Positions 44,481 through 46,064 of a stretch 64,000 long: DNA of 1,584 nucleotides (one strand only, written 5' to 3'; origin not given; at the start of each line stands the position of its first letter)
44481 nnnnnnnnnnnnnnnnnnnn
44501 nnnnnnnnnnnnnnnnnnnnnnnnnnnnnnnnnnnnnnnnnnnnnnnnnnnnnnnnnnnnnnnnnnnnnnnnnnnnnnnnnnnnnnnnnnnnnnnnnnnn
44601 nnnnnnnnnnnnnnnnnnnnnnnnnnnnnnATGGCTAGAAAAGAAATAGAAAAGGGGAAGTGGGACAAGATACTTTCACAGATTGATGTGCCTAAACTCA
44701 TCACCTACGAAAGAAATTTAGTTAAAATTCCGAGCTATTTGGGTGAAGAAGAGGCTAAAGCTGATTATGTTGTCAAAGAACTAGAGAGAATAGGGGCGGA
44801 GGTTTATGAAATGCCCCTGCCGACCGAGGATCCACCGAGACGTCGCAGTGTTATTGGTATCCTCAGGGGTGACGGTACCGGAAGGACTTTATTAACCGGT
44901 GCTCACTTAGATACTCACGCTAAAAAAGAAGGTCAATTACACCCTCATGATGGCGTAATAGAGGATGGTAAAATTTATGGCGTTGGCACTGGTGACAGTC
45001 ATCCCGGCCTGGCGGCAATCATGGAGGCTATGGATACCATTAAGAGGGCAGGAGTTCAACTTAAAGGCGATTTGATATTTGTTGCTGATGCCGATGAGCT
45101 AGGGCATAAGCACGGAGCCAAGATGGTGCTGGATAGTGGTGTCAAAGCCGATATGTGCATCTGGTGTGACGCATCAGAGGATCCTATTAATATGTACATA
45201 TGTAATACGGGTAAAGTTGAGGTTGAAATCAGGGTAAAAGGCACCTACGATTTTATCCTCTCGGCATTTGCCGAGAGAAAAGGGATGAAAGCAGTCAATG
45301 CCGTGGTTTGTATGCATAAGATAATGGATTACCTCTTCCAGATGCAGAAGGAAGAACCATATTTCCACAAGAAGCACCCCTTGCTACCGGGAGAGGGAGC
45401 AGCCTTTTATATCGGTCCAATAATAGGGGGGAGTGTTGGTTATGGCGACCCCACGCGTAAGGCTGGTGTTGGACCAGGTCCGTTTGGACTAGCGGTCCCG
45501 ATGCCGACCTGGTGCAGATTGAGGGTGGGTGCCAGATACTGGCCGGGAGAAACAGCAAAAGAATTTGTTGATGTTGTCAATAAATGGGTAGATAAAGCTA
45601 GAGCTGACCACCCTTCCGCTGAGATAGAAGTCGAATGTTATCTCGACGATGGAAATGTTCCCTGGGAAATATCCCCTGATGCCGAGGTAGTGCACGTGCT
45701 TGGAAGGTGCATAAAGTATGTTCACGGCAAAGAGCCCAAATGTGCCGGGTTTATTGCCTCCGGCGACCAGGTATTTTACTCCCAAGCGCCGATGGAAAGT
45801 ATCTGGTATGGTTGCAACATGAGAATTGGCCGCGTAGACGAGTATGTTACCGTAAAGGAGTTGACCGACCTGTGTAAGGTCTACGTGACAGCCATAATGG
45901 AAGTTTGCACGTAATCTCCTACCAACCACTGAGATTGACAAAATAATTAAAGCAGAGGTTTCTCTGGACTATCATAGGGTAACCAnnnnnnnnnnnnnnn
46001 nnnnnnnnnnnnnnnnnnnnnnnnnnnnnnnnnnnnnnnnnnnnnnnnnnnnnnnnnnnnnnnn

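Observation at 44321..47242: Glycine riboswitch in front of an M20 hydrolase and a UPF0261 protein instead of gcv or transport genes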

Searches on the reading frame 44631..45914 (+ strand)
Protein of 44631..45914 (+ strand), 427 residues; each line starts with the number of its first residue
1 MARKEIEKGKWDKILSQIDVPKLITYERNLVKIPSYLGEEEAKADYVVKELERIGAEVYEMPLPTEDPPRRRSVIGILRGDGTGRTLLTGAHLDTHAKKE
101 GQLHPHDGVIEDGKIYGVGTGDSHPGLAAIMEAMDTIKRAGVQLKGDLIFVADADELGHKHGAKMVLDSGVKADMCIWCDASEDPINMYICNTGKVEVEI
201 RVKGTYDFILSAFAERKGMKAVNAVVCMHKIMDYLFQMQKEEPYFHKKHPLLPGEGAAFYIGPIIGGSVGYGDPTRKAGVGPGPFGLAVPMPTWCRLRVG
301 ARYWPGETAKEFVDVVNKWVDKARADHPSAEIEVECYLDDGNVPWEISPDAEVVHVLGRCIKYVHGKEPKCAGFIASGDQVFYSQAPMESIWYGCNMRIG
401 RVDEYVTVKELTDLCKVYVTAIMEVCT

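Call 10: search_protein_families(library=pfam, proteins=[window:44631-45914:+], max_evalue=0.01)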
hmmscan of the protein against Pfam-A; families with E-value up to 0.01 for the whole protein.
window:44631-45914:+ (427 aa): 2 families
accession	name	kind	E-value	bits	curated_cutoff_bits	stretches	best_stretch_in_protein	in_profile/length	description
PF01546.33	Peptidase_M20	-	4.2e-23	82.8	24.6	1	89-423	2-205/206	Peptidase family M20/M25/M40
PF04389.22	Peptidase_M28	-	2.4e-05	24.6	21.3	1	74-168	2-78/193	Peptidase family M28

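Call 11: search_protein_families(library=ncbifam, proteins=[window:44631-45914:+], max_evalue=0.01)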
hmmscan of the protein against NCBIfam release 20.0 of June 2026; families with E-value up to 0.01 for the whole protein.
window:44631-45914:+ (427 aa): 42 families (the best 25 are shown)
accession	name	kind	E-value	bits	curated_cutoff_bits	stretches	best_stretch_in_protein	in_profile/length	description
TIGR01910.1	DapE-ArgE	subfamily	6.7e-39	134.1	217.6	2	27-228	4-208/373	ArgE/DapE family deacylase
NF005306.0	PRK06837.1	subfamily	3.9e-31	108.3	376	2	23-251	22-267/427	ArgE/DapE family deacylase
NF006400.0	PRK08651.1-3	equivalog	1.2e-23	83.6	374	1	45-425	37-406/410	succinyl-diaminopimelate desuccinylase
NF009555.0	PRK13004.1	equivalog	7.2e-23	81.1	321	1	22-425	16-395/399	YgeY family selenium metabolism-linked hydrolase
NF006399.0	PRK08651.1-2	equivalog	1.5e-19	70.3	381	1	74-418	57-397/405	succinyl-diaminopimelate desuccinylase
NF005373.0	PRK06915.1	equivalog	5.5e-19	68.4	428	1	73-205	82-215/422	peptidase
NF010589.0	PRK13983.1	equivalog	9.3e-19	67.6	333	2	23-183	16-192/409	M20 family metallo-hydrolase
NF006370.0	PRK08596.1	equivalog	1.6e-16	59.9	412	1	45-199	44-200/425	acetylornithine deacetylase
NF006365.0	PRK08588.1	subfamily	3.4e-16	59.5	289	1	28-424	14-379/383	succinyl-diaminopimelate desuccinylase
NF009557.0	PRK13009.1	equivalog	2.6e-15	56.4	284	2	23-182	5-165/377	succinyl-diaminopimelate desuccinylase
TIGR03526.1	selenium_YgeY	hypoth_equivalog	5.7e-15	55.1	321.5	1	22-380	14-345/395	YgeY family selenium metabolism-linked hydrolase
TIGR01892.1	AcOrn-deacetyl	equivalog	2.7e-14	53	297.7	2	44-268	21-235/365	acetylornithine deacetylase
NF004788.0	PRK06133.1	subfamily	9.2e-14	51.2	349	1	21-205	44-227/417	glutamate carboxypeptidase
NF003474.0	PRK05111.1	equivalog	5.4e-13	48.6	460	1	68-241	58-222/383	acetylornithine deacetylase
TIGR01246.1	dapE_proteo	equivalog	8.3e-13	48.1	361.8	2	25-238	3-214/370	succinyl-diaminopimelate desuccinylase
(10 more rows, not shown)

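Call 12: find_homologous_proteins(query=window:44631-45914:+, max_evalue=1e-20)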
Query window:44631-45914:+ (427 aa): 44 proteins with E <= 1e-20 among 7127 candidates.
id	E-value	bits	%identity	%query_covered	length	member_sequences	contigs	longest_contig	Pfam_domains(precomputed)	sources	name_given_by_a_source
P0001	9.4e-286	966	96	100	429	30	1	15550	PF01546.34,PF04389.23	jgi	jgi:acetylornithine deacetylase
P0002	2.4e-255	866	87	100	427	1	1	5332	PF01546.34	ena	-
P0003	8.2e-220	748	74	100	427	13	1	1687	PF01546.34,PF04389.23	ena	-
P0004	3.1e-214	730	73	100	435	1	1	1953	PF01546.34,PF04389.23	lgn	-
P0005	7.2e-214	729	73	100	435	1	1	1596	PF01546.34,PF04389.23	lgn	-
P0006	2.1e-213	727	72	100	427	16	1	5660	PF01546.34,PF04389.23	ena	-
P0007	1.2e-211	722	72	100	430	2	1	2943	PF01546.34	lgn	-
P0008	7.2e-183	627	63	100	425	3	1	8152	PF01546.34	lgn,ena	-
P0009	3.2e-181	621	63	100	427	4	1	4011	PF01546.34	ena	-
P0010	7.9e-170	584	60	97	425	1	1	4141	PF01546.34,PF04389.23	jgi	-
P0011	2.6e-165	569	60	99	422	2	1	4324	PF01546.34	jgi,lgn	-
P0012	6.8e-159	548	59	97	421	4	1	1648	PF01546.34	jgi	jgi:acetylornithine deacetylase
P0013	8.1e-159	547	57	97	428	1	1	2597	PF01546.34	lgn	-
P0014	2.0e-147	510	53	97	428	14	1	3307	PF01546.34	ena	-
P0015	1.0e-146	508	53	97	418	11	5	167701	PF01546.34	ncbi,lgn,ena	-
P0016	1.1e-146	507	55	99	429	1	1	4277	PF01546.34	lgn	-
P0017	3.3e-143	496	52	97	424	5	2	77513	PF01546.34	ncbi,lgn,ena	-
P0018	2.0e-142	493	53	97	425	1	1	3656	PF01546.34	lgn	-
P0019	1.0e-139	485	53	98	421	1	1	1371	PF01546.34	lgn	-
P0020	1.3e-135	471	70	70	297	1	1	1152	PF01546.34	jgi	jgi:acetylornithine deacetylase/succinyl-diaminopimelate desuccinylase-like protein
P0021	5.1e-135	469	51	96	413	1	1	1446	PF01546.34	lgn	-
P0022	2.4e-128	447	50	98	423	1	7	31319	PF01546.34,PF07687.20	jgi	jgi:acetylornithine deacetylase/succinyl-diaminopimelate desuccinylase-like protein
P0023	4.1e-128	446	50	98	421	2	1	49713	PF01546.34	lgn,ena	-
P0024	5.3e-128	446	50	98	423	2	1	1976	PF01546.34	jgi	jgi:acetylornithine deacetylase/succinyl-diaminopimelate desuccinylase-like protein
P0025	6.1e-128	446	49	100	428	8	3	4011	PF01546.34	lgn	-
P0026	1.8e-126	441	49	100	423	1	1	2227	PF01546.34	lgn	-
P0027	2.1e-126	441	49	98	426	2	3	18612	PF01546.34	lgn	-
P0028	2.4e-126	440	49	98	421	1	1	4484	PF01546.34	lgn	-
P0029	4.5e-126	440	49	98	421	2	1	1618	PF01546.34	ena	-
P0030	7.0e-126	439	50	98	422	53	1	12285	PF01546.34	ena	-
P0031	8.4e-126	439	51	97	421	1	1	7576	PF01546.34,PF04389.23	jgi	-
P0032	7.5e-123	429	49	96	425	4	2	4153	PF01546.34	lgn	-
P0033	4.5e-122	426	50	97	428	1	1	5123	PF01546.34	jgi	-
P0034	2.7e-120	420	49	95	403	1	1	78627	PF01546.34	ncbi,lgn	-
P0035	1.5e-116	408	46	97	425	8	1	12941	PF01546.34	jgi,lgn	jgi:acetylornithine deacetylase/succinyl-diaminopimelate desuccinylase-like protein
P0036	1.7e-116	408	46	99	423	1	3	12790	PF01546.34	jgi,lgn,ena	jgi:acetylornithine deacetylase/succinyl-diaminopimelate desuccinylase-like protein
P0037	2.2e-116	408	45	98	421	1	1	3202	PF01546.34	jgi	-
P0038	2.9e-114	401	46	97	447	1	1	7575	PF01546.34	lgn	-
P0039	2.9e-111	391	45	97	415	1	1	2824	PF01546.34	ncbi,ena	-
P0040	5.8e-110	386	45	97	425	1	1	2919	PF01546.34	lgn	-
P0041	1.2e-108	382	44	97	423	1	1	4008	PF01546.34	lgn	-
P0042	8.2e-93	330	62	59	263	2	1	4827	PF01546.34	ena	-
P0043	6.4e-70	254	47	59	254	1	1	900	PF01546.34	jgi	jgi:acetylornithine deacetylase/succinyl-diaminopimelate desuccinylase-like protein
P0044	2.7e-40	157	32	97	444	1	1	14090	PF01546.34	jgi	jgi:acetylornithine deacetylase/succinyl-diaminopimelate desuccinylase-like protein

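Call 14: find_related_loci(query=A1, collection=genome_contigs, flank=6000)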
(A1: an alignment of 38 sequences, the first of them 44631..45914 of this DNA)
Query A1 (427 aa) in genome_contigs; peptide patterns used: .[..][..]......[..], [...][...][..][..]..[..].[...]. (x = any residue, [..] = any of these).
45 stretches matched a pattern; 8 encode a relative of the query (tblastn E <= 1e-3); 7 distinct loci.
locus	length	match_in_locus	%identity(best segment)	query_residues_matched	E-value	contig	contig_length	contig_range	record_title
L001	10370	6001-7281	72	1-427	0e+0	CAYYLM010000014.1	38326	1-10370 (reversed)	MAG TPA_asm: uncultured Dehalococcoidales bacterium isolate binchicken_co178_261 genome assembly, contig: NODE_1667_leng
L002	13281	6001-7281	95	1-427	0e+0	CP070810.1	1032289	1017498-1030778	MAG: Dehalococcoidia bacterium isolate bin1219 chromosome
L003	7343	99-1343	53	12-427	1e-152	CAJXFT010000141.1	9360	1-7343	MAG TPA_asm: uncultured Alphaproteobacteria bacterium isolate ERR599062_bin.171_MetaBAT_v2.12.1_MAG genome assembly, con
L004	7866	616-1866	53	10-427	3e-152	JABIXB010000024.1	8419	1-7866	MAG: Rhodospirillaceae bacterium isolate SI073_bin108 k141_200933, whole genome shotgun sequence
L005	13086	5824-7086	49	4-427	2e-128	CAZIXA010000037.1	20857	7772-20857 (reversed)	MAG TPA_asm: uncultured Clostridia bacterium isolate SRP323688_co1_183 genome assembly, contig: NODE_4274_length_20857_c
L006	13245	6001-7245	46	12-426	4e-120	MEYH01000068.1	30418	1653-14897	MAG: Candidatus Atribacteria bacterium RBG_19FT_COMBO_35_14 rbg_19ft_combo_scaffold_435, whole genome shotgun sequence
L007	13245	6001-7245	53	12-427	9e-151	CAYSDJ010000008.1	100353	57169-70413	MAG TPA_asm: uncultured Rhizobiaceae bacterium isolate SRP200020_co5_287 genome assembly, contig: NODE_267_length_100353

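Call 21: find_related_loci(query=A1, collection=metagenome_contigs, flank=3000)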
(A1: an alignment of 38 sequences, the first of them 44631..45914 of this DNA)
Query A1 (427 aa) in metagenome_contigs; peptide patterns used: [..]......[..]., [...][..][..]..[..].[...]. (x = any residue, [..] = any of these).
265 stretches matched a pattern; 28 encode a relative of the query (tblastn E <= 1e-3); 28 distinct loci.
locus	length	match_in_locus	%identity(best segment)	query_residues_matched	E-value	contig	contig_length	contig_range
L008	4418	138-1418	100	1-427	0e+0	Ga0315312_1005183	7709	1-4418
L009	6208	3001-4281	96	1-427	0e+0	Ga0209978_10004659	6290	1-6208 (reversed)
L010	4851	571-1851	96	1-427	0e+0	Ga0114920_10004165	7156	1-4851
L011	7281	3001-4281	95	1-427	0e+0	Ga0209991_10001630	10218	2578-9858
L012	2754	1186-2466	74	1-427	0e+0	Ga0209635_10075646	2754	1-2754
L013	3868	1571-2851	75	1-427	0e+0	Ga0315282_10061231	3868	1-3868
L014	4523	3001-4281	72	1-427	0e+0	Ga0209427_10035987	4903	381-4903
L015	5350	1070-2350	72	1-427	0e+0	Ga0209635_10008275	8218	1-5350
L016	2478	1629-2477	95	1-283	0e+0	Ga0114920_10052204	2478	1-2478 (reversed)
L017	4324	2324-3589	60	6-427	3e-173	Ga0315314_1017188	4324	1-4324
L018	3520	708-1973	59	5-427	4e-170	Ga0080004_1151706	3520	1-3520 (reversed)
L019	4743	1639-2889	53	10-427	1e-154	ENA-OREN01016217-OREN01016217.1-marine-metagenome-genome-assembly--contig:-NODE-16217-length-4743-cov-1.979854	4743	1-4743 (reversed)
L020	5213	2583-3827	53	12-427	5e-153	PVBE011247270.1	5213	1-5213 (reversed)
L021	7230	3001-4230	50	10-423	4e-130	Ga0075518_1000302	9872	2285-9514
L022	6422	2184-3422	49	11-427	1e-128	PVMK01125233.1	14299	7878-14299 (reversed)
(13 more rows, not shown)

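Call 38: find_encoding_contigs(protein=P0015, flank=8000, max_places=2)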
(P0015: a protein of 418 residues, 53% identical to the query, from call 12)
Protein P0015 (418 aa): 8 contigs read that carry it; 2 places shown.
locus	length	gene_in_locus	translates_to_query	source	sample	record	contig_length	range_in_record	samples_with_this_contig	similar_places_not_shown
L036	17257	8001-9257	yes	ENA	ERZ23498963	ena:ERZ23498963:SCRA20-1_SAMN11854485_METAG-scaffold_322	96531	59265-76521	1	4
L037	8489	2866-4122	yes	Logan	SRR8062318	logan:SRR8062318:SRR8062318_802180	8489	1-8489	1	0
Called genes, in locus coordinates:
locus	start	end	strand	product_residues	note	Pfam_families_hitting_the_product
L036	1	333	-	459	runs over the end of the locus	PF00202:Aminotran_3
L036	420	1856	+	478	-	PF00512:HisKA, PF02518:HATPase_c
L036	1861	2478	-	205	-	PF04972:BON (weak)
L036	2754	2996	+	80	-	PF00313:CSD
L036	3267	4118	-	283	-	PF04116:FA_hydroxylase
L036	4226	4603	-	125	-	-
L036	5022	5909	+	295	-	PF00561:Abhydrolase_1, PF12146:Hydrolase_4, PF12697:Abhydrolase_6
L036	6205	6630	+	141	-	-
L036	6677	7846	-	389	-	PF00070:Pyr_redox (faint), PF00890:FAD_binding_2, PF01134:GIDA (faint), PF01266:DAO, PF01494:FAD_binding_3 (faint), PF12831:FAD_oxidored (faint), PF01593:Amino_oxidase (faint), PF07992:Pyr_redox_2 (weak)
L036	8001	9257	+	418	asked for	PF01546:Peptidase_M20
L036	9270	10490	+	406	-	PF06792:UPF0261, PF23189:UPF0261_C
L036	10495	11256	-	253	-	PF00149:Metallophos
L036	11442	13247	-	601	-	PF01368:DHH, PF02272:DHHA1, PF17768:RecJ_OB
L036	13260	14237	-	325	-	PF03320:FBPase_glpX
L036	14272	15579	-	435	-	PF03447:NAD_binding_3, PF00742:Homoserine_dh, PF01842:ACT (weak)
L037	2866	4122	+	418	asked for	PF01546:Peptidase_M20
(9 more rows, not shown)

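Call 39: find_encoding_contigs(protein=P0034, flank=8000, max_places=2)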
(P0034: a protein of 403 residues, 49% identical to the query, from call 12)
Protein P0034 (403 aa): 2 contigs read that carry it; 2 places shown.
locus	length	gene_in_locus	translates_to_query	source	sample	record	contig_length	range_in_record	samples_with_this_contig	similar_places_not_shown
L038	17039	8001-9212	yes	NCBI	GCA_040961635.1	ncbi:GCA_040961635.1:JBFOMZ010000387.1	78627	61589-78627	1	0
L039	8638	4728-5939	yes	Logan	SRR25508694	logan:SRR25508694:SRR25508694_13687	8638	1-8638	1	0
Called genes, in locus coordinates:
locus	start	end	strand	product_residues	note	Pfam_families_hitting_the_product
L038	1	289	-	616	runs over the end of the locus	PF04151:PPC (weak)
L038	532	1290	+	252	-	PF09339:HTH_IclR, PF01978:TrmB (faint), PF01614:IclR_C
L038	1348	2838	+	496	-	PF01565:FAD_binding_4, PF02913:FAD-oxidase_C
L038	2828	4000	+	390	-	PF02754:CCG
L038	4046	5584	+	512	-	PF00370:FGGY_N, PF02782:FGGY_C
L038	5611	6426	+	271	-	PF02633:Creatininase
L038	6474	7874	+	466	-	PF02133:Transp_cyt_pur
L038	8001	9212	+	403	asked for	PF01546:Peptidase_M20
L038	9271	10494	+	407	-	PF06792:UPF0261, PF23189:UPF0261_C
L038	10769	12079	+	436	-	PF20434:BD-FAE, PF07859:Abhydrolase_3, PF00326:Peptidase_S9 (weak)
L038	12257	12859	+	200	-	PF04140:ICMT, PF04191:PEMT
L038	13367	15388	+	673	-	PF00395:SLH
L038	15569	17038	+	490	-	?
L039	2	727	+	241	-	?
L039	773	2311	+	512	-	PF00370:FGGY_N, PF02782:FGGY_C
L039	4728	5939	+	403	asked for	PF01546:Peptidase_M20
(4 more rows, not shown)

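Call 40: find_encoding_contigs(protein=P0023, flank=8000, max_places=2)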
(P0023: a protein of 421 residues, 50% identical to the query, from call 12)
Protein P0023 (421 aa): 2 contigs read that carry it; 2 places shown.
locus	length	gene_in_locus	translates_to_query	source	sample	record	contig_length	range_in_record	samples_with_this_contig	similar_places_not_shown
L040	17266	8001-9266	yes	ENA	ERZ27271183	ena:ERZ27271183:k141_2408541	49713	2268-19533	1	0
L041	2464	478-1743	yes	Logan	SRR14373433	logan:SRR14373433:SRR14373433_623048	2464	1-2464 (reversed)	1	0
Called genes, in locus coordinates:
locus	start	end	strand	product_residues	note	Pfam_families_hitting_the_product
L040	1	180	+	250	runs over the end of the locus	PF00753:Lactamase_B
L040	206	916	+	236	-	PF04029:2-ph_phosp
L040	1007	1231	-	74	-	-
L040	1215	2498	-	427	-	PF06792:UPF0261, PF23189:UPF0261_C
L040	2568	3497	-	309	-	PF02633:Creatininase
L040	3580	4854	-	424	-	PF00815:Histidinol_dh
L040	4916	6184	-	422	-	PF01041:DegT_DnrJ_EryC1, PF01053:Cys_Met_Meta_PP (faint)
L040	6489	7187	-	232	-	PF00392:GntR, PF08279:HTH_11 (faint), PF07729:FCD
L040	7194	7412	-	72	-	-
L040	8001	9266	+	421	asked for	PF01546:Peptidase_M20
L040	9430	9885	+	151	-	PF04657:DMT_YdcZ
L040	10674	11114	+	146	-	PF00719:Pyrophosphatase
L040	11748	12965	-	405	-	PF06792:UPF0261, PF23189:UPF0261_C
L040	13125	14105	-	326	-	PF00532:Peripla_BP_1, PF13407:Peripla_BP_4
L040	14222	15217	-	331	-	PF02653:BPD_transp_2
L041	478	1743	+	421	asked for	PF01546:Peptidase_M20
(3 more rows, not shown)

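Call 41: find_encoding_contigs(protein=P0017, flank=7000, max_places=1)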
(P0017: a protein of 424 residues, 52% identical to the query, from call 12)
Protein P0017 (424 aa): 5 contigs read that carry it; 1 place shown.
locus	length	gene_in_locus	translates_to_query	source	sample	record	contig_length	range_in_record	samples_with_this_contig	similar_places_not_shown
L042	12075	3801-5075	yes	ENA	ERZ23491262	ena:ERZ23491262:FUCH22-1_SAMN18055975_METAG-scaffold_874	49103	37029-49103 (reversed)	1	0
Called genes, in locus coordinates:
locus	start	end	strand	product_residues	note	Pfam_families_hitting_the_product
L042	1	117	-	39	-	?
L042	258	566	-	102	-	PF04116:FA_hydroxylase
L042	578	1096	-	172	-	-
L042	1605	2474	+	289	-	-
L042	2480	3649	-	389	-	PF00890:FAD_binding_2, PF01134:GIDA (faint), PF01266:DAO, PF01494:FAD_binding_3 (faint), PF07992:Pyr_redox_2 (faint), PF12831:FAD_oxidored (weak)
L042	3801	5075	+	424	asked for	PF01546:Peptidase_M20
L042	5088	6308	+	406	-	PF06792:UPF0261, PF23189:UPF0261_C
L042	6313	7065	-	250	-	PF00149:Metallophos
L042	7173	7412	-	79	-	-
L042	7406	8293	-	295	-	PF01554:MatE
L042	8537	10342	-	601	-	PF01368:DHH, PF02272:DHHA1, PF17768:RecJ_OB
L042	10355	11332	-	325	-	PF03320:FBPase_glpX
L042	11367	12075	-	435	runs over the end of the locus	PF03447:NAD_binding_3, PF00742:Homoserine_dh, PF01842:ACT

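Call 42: find_encoding_contigs(protein=P0022, flank=7000, max_places=2)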
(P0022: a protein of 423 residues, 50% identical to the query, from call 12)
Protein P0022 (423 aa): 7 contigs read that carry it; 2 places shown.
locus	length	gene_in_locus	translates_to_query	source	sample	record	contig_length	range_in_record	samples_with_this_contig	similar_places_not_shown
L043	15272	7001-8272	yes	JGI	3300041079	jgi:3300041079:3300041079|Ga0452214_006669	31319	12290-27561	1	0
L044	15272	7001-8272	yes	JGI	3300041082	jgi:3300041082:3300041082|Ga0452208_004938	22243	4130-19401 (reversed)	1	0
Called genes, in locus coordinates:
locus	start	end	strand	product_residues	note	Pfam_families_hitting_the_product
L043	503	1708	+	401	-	PF20511:PMI_typeI_cat, PF21621:MPI_cupin_dom (weak)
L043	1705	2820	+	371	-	PF13528:Glyco_trans_1_3 (weak)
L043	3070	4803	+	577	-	PF07719:TPR_2 (faint), PF13181:TPR_8 (faint)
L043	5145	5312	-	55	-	-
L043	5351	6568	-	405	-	PF06792:UPF0261, PF23189:UPF0261_C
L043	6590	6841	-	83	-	-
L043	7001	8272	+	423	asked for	PF01546:Peptidase_M20, PF07687:M20_dimer (faint)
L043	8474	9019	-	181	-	PF13801:Metal_resist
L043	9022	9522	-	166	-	-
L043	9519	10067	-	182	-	PF04542:Sigma70_r2, PF08281:Sigma70_r4_2, PF00196:GerE (weak), PF04545:Sigma70_r4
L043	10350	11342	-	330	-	PF01797:Y1_Tnp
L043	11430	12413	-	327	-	PF20340:DUF6635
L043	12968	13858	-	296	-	PF01488:Shikimate_DH (weak), PF03446:NAD_binding_2, PF03807:F420_oxidored, PF14833:NAD_binding_11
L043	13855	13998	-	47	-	-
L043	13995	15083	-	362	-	PF13483:Lactamase_B_3 (weak), PF12706:Lactamase_B_2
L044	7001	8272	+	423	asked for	PF01546:Peptidase_M20, PF07687:M20_dimer (faint)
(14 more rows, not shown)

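Call 43: find_encoding_contigs(protein=P0030, flank=7000, max_places=1)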
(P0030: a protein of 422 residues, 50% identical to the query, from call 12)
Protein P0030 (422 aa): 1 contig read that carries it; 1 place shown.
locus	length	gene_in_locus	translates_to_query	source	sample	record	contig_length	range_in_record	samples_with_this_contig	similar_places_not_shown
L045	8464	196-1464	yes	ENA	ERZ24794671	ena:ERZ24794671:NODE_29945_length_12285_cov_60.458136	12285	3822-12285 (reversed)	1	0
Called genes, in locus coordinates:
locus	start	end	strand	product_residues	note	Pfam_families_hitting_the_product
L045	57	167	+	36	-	-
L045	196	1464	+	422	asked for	PF01546:Peptidase_M20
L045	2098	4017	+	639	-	PF00724:Oxidored_FMN, PF01266:DAO (faint), PF07992:Pyr_redox_2 (weak), PF13738:Pyr_redox_3 (faint), PF00890:FAD_binding_2 (weak), PF07992:Pyr_redox_2, PF12831:FAD_oxidored, PF13450:NAD_binding_8 (weak), +1 more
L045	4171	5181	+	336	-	PF26233:NicX, PF02073:Peptidase_M29 (weak)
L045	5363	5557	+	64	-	PF12797:Fer4_2 (faint), PF00037:Fer4 (weak), PF12837:Fer4_6 (faint), PF13237:Fer4_10, PF14697:Fer4_21 (weak), PF12838:Fer4_7 (weak), PF13187:Fer4_9 (weak), PF00037:Fer4, +1 more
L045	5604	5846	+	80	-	PF14451:Ub-Mut7C, PF02597:ThiS (weak)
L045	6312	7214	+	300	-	PF00582:Usp, PF00072:Response_reg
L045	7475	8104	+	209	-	PF04199:Cyclase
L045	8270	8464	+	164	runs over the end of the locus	PF00111:Fer2, PF01799:Fer2_2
